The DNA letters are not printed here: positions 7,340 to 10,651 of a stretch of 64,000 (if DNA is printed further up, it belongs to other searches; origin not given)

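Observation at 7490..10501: A single 1003-aa polypeptide containing two complete PilB/GspE secretion-ATPase modules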

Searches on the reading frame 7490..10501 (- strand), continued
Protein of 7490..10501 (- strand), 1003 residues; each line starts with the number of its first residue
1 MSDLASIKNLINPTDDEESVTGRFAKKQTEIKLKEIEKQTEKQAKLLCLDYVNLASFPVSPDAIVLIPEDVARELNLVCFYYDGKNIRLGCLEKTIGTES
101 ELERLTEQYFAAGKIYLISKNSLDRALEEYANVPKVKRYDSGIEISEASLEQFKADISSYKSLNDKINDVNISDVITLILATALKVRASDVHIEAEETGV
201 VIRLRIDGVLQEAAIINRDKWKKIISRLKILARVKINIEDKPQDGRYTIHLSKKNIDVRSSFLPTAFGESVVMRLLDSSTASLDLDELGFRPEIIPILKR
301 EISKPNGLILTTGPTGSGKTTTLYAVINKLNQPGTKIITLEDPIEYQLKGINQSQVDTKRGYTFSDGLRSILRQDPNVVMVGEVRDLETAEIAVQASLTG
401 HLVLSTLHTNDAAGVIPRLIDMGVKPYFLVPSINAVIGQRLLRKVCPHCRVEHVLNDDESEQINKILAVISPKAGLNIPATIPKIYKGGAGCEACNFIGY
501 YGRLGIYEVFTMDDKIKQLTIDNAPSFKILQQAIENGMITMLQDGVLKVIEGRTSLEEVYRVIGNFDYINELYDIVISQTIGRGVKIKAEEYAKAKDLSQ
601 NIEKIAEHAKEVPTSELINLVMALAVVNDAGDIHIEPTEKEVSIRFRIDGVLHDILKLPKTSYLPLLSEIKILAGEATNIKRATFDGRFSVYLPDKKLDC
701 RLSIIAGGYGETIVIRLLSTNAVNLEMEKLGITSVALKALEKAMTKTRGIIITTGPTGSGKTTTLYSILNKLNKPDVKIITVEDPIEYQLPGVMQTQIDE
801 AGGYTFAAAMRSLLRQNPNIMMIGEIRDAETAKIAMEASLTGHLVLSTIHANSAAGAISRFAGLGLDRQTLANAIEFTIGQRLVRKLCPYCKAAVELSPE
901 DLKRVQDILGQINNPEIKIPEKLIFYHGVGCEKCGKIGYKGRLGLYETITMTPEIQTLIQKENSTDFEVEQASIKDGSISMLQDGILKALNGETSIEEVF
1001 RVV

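Call 61: fold_search(model_id=the predicted structure, library=pdb)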
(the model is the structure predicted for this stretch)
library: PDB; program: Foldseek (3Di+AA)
matches with E <= 10: 1796; with E <= 0.001: 306
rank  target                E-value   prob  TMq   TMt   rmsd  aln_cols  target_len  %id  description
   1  5tsh_E                1.1e-45  1.00  0.36  0.89   3.2       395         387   44  PilB from Geobacter metallireducens bound to AMP-PNP (released 2017-05-17)
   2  5zfr_C                1.2e-45  1.00  0.33  0.78   5.3       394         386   45  Crystal structure of PilB, an extension ATPase motor of Type IV pilus, from Geobacter sulfurreducens (released 2018-09-19)
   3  5oiu_B                1.2e-44  1.00  0.36  0.93   2.2       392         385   40  Crystal structure of PilF type IV pilus assembly ATPase from Thermus thermophilus (released 2018-08-08)
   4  5tsh_C                1.4e-44  1.00  0.36  0.92   2.9       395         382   44  PilB from Geobacter metallireducens bound to AMP-PNP (released 2017-05-17)
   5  5zfr_B                1.5e-44  1.00  0.35  0.85   3.3       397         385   44  Crystal structure of PilB, an extension ATPase motor of Type IV pilus, from Geobacter sulfurreducens (released 2018-09-19)
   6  5tsh_F                1.7e-44  1.00  0.35  0.89   3.1       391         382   44  PilB from Geobacter metallireducens bound to AMP-PNP (released 2017-05-17)
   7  5zfr_A                3.3e-44  1.00  0.36  0.91   2.5       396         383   43  Crystal structure of PilB, an extension ATPase motor of Type IV pilus, from Geobacter sulfurreducens (released 2018-09-19)
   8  5tsh_D                4.1e-44  1.00  0.32  0.79   5.3       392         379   44  PilB from Geobacter metallireducens bound to AMP-PNP (released 2017-05-17)
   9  5tsg_B                1.1e-43  1.00  0.36  0.92   2.6       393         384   44  PilB from Geobacter metallireducens bound to ADP (released 2017-05-17)
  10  4pht_A                1.2e-43  1.00  0.26  0.58  21.6       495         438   39  ATPase GspE in complex with the cytoplasmic domain of GspL from the Vibrio vulnificus type II Secretion system (released 2014-11-26)
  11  5it5_A                1.9e-43  1.00  0.36  0.92   2.5       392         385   41  Thermus thermophilus PilB core ATPase region (released 2016-10-19)
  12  4pht_B                3.1e-43  1.00  0.26  0.57  21.5       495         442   38  ATPase GspE in complex with the cytoplasmic domain of GspL from the Vibrio vulnificus type II Secretion system (released 2014-11-26)
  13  4pht_C                3.2e-43  1.00  0.26  0.57  21.2       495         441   38  ATPase GspE in complex with the cytoplasmic domain of GspL from the Vibrio vulnificus type II Secretion system (released 2014-11-26)
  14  5tsg_C                8.6e-43  1.00  0.36  0.92   2.3       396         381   43  PilB from Geobacter metallireducens bound to ADP (released 2017-05-17)
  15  5tsh_A                9.1e-43  1.00  0.35  0.91   2.9       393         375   44  PilB from Geobacter metallireducens bound to AMP-PNP (released 2017-05-17)
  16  5tsh_B                1.1e-42  1.00  0.32  0.78   5.4       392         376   43  PilB from Geobacter metallireducens bound to AMP-PNP (released 2017-05-17)
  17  6olj_A                1.6e-42  1.00  0.37  0.92   2.6       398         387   44  CryoEM structure of PilB from Geobacter metallireducens: C2ccocco conformation (released 2019-11-20)
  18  5oiu_C                2.0e-42  1.00  0.33  0.79   4.9       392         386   41  Crystal structure of PilF type IV pilus assembly ATPase from Thermus thermophilus (released 2018-08-08)
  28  5fl3                  5.3e-23  1.00  0.29  0.75   4.3       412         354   29  PilT2 from Thermus thermophilus (released 2015-11-11)
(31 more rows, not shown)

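Call 65: search_protein_families(library=pfam, proteins=[P0138, P0130, P0128], max_evalue=1)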
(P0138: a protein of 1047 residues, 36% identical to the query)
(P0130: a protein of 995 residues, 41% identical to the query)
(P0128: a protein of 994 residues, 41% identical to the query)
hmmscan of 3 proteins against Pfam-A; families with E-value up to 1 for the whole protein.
P0138 (1047 aa): 37 families (the best 25 are shown)
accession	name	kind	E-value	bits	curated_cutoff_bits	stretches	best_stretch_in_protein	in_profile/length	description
PF00437.27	T2SSE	-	3.3e-236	783.3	24.9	2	661-1042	6-370/370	Type II/IV secretion system protein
PF00482.28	T2SSF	-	5.4e-22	78.5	25.2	2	118-203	2-88/125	Type II secretion system (T2SS), protein F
PF13401.12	AAA_22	-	3.1e-06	28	27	2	798-840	6-48/130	AAA domain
PF25199.1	nSTAND_NTPase5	-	1.3e-05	25.5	34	2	361-389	38-66/145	Novel STAND NTPase 5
PF20720.3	nSTAND3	-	1.6e-05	25.1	27.2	2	363-394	16-48/155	Novel STAND NTPase 3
PF13191.12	AAA_16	-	2e-05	25.6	32.6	2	354-396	10-60/167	AAA ATPase domain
PF13173.12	AAA_14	-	5.1e-05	23.7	27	1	799-837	4-43/129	AAA domain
PF02492.25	cobW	-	7e-05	22.9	20.7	2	800-824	3-27/180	CobW/HypB/UreG, nucleotide-binding domain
PF13555.12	AAA_29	-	0.00015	21.9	27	1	362-381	20-39/61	P-loop containing region of AAA domain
PF13604.12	AAA_30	-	0.00018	21.7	27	1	787-828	8-49/191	AAA domain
PF01637.24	ATPase_2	-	0.00021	21.6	33.2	1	796-823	19-46/225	ATPase domain predominantly from Archaea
PF00005.33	ABC_tran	-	0.00022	22.3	25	1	800-832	14-45/137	ABC transporter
PF13476.12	AAA_23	-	0.00024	22.2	27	1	798-816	20-38/201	AAA domain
PF05729.18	NACHT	-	0.00062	20.1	26.7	1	799-821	2-24/167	NACHT domain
PF13481.12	AAA_25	-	0.0012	18.9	27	0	799-818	35-54/195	AAA domain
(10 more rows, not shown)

P0130 (995 aa): 53 families (the best 25 are shown)
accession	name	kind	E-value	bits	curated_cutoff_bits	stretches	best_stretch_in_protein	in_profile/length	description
PF00437.27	T2SSE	-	3.8e-220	730.4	24.9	2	596-974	12-370/370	Type II/IV secretion system protein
PF25199.1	nSTAND_NTPase5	-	8.5e-08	32.6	34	2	723-768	38-84/145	Novel STAND NTPase 5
PF13173.12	AAA_14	-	2e-07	31.5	27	2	728-812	4-81/129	AAA domain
PF13401.12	AAA_22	-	3.9e-07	30.9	27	2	726-759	5-38/130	AAA domain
PF20720.3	nSTAND3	-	2.6e-06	27.7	27.2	2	297-334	17-54/155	Novel STAND NTPase 3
PF13191.12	AAA_16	-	4.3e-06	27.8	32.6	2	292-363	18-85/167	AAA ATPase domain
PF02399.21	Herpes_ori_bp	-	1.3e-05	24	20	2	727-758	50-82/820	Origin of replication binding protein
PF02492.25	cobW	-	1.6e-05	25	20.7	1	729-759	3-34/180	CobW/HypB/UreG, nucleotide-binding domain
PF13604.12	AAA_30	-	2.1e-05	24.8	27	1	723-759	15-51/191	AAA domain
PF00005.33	ABC_tran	-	6.7e-05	24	25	1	730-805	15-79/137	ABC transporter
PF12775.13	AAA_7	-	8.7e-05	22.6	25.8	2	722-759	29-66/181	P-loop containing dynein motor region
PF13555.12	AAA_29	-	0.00011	22.2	27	1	725-743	21-39/61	P-loop containing region of AAA domain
PF03215.21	Rad17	-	0.00013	22.4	23.8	1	281-327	31-74/186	Rad17 P-loop domain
PF01580.24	FtsK_SpoIIIE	-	0.00015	21.8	24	0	717-748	31-61/221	FtsK/SpoIIIE family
PF10412.15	TrwB_AAD_bind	-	0.00064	19.2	20.5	1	727-758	16-47/387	Type IV secretion-system coupling protein DNA-binding domain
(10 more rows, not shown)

P0128 (994 aa): 48 families (the best 25 are shown)
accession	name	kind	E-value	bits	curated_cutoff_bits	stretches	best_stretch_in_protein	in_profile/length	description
PF00437.27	T2SSE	-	9.5e-222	735.7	24.9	2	158-547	9-369/370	Type II/IV secretion system protein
PF25199.1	nSTAND_NTPase5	-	3e-09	37.3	34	2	280-339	24-85/145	Novel STAND NTPase 5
PF13401.12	AAA_22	-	1.1e-07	32.6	27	2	295-333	4-42/130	AAA domain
PF20720.3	nSTAND3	-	4.5e-06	26.9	27.2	2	296-335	17-56/155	Novel STAND NTPase 3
PF00004.35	AAA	-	1.3e-05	26.1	21.2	1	731-760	2-28/131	ATPase family associated with various cellular activities (AAA)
PF13604.12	AAA_30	-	1.5e-05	25.3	27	2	718-759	9-50/191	AAA domain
PF04851.21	ResIII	-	2.6e-05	24.6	22.5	2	717-753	13-49/164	Type III restriction enzyme, res subunit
PF02492.25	cobW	-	6.9e-05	22.9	20.7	1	300-329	4-34/180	CobW/HypB/UreG, nucleotide-binding domain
PF13173.12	AAA_14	-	7.4e-05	23.2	27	1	299-340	5-47/129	AAA domain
PF13555.12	AAA_29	-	7.8e-05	22.8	27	1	726-747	21-42/61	P-loop containing region of AAA domain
PF05157.20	MshEN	-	8.2e-05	23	23.1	1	29-111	2-83/90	MshEN domain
PF00270.35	DEAD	-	0.00015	22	26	1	299-328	17-49/167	DEAD/DEAH box helicase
PF12775.13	AAA_7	-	0.00032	20.7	25.8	0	299-330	36-67/181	P-loop containing dynein motor region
PF13191.12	AAA_16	-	0.00036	21.5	32.6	0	291-326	18-54/167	AAA ATPase domain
PF06414.18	Zeta_toxin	-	0.00039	20.4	22.3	0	730-758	19-46/199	Zeta toxin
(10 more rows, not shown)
